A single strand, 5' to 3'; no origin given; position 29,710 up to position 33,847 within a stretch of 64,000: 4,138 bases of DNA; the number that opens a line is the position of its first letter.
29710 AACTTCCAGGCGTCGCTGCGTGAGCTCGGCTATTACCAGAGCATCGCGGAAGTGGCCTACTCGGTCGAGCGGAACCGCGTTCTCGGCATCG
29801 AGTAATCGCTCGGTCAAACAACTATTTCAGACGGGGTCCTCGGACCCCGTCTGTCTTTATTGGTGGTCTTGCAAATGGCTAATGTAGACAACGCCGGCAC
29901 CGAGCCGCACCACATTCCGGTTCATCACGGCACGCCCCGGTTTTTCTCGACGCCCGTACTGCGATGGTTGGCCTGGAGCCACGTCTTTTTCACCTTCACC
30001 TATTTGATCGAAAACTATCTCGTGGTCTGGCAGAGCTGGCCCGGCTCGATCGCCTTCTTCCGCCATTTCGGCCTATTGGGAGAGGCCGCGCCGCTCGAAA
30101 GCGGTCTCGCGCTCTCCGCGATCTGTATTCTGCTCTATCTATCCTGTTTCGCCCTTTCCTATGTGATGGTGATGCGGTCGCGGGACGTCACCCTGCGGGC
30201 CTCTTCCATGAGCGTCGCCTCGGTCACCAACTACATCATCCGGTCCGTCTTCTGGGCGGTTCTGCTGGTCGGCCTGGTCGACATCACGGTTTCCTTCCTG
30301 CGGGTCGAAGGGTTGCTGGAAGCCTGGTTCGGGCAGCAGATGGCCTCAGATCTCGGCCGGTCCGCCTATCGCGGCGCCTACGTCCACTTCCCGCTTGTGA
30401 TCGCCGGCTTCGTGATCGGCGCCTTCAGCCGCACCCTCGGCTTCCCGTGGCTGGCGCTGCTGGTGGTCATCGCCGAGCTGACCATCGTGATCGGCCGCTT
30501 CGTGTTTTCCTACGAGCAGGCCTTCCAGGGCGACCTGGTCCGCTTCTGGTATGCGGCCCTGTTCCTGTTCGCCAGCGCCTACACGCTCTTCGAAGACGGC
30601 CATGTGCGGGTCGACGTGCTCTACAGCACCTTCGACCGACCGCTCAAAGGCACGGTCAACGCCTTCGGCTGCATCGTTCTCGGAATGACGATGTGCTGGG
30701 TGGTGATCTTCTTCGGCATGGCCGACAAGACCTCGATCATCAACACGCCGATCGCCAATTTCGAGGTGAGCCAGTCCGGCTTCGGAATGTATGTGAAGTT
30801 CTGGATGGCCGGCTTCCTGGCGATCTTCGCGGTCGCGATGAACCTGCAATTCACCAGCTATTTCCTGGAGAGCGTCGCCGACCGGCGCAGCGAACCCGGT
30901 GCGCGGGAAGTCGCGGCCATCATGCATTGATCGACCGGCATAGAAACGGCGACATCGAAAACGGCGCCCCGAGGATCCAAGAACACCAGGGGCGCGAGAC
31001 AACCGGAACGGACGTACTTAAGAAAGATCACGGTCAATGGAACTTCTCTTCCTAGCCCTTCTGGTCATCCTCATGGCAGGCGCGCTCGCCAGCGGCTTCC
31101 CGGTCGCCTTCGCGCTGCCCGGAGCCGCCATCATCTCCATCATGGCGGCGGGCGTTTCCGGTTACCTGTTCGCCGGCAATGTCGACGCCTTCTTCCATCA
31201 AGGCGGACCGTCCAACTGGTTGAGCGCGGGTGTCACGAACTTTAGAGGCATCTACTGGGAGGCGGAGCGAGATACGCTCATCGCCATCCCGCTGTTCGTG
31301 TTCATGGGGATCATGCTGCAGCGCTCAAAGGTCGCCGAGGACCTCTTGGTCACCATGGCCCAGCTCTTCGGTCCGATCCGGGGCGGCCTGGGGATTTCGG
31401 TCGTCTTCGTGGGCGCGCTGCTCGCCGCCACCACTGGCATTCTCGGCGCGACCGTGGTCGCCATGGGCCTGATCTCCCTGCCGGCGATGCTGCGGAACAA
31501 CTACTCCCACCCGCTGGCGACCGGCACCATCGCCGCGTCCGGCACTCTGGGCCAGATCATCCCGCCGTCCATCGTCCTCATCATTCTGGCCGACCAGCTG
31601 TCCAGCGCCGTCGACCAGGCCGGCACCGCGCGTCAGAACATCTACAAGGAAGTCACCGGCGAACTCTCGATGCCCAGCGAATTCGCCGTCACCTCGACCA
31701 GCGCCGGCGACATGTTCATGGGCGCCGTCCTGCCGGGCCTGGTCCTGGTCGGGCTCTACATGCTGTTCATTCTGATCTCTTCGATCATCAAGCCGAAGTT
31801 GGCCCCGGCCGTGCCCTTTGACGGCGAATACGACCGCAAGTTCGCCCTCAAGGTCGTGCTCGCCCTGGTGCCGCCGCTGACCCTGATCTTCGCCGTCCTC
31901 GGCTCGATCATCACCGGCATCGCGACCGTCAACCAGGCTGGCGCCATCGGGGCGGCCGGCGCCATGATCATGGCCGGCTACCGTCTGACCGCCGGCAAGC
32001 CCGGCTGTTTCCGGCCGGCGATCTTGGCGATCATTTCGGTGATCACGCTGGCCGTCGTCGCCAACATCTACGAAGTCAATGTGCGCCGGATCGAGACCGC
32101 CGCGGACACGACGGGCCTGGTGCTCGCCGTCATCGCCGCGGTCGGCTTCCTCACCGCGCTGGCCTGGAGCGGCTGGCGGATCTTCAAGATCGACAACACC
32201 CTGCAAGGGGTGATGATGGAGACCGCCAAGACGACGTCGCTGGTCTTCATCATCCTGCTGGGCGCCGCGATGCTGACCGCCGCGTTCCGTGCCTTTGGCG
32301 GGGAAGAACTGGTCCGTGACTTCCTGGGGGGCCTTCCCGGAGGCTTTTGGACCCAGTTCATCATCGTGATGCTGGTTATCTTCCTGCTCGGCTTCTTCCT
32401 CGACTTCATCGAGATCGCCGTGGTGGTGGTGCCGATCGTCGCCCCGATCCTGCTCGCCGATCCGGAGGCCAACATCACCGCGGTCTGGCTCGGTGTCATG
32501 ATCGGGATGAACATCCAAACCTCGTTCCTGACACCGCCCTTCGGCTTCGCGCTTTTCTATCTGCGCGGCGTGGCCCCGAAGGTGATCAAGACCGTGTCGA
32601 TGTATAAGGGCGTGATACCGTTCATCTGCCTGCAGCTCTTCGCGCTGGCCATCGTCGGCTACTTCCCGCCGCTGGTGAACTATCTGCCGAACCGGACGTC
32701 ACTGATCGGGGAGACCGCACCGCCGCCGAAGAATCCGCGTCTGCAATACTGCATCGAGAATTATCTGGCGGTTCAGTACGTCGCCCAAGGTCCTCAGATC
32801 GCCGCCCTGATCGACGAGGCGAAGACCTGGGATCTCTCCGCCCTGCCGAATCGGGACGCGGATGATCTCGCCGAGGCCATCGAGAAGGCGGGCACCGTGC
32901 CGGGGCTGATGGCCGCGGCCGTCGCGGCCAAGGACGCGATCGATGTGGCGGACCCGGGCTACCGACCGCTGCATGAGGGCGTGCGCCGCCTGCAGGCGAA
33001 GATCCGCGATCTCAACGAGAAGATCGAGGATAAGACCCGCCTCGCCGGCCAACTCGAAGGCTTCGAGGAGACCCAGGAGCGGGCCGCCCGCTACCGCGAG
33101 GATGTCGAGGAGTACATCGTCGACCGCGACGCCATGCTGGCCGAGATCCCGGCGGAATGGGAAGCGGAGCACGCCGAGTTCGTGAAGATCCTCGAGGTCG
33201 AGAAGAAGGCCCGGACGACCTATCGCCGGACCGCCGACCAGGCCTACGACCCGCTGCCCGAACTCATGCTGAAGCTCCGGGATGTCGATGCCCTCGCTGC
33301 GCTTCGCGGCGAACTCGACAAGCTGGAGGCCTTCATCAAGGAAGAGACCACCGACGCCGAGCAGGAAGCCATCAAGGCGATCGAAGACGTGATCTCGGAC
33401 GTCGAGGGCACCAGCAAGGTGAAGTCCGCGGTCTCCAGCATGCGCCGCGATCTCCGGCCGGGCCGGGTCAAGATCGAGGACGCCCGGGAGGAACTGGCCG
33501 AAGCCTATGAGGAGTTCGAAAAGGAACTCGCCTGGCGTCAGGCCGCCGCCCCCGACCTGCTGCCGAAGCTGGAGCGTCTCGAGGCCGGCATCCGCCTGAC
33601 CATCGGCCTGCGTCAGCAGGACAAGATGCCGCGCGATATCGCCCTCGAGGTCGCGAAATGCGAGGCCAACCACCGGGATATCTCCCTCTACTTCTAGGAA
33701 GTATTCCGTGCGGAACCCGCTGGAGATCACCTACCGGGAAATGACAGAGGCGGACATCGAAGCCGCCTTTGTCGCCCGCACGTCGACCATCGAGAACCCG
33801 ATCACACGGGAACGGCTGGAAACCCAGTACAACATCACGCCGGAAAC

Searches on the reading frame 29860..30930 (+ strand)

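Call 13: search_protein_families(library=pfam, proteins=[window:29860-30930:+], max_evalue=0.001)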
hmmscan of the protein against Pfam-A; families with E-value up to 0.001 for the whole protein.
window:29860-30930:+ (356 aa): 1 family
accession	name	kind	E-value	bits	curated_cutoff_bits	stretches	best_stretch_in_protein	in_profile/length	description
PF04290.18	DctQ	-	2.1e-10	41.1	28.3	1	209-338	8-129/132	Tripartite ATP-independent periplasmic transporters, DctQ component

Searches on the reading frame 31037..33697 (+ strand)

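Call 13: search_protein_families(library=pfam, proteins=[window:31037-33697:+], max_evalue=0.001)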
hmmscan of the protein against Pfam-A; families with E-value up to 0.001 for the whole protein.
window:31037-33697:+ (886 aa): 1 family
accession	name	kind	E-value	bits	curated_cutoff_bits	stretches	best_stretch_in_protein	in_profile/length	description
PF06808.19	DctM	-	5.4e-62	210.4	23.8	2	217-545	158-412/413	Tripartite ATP-independent periplasmic transporter, DctM component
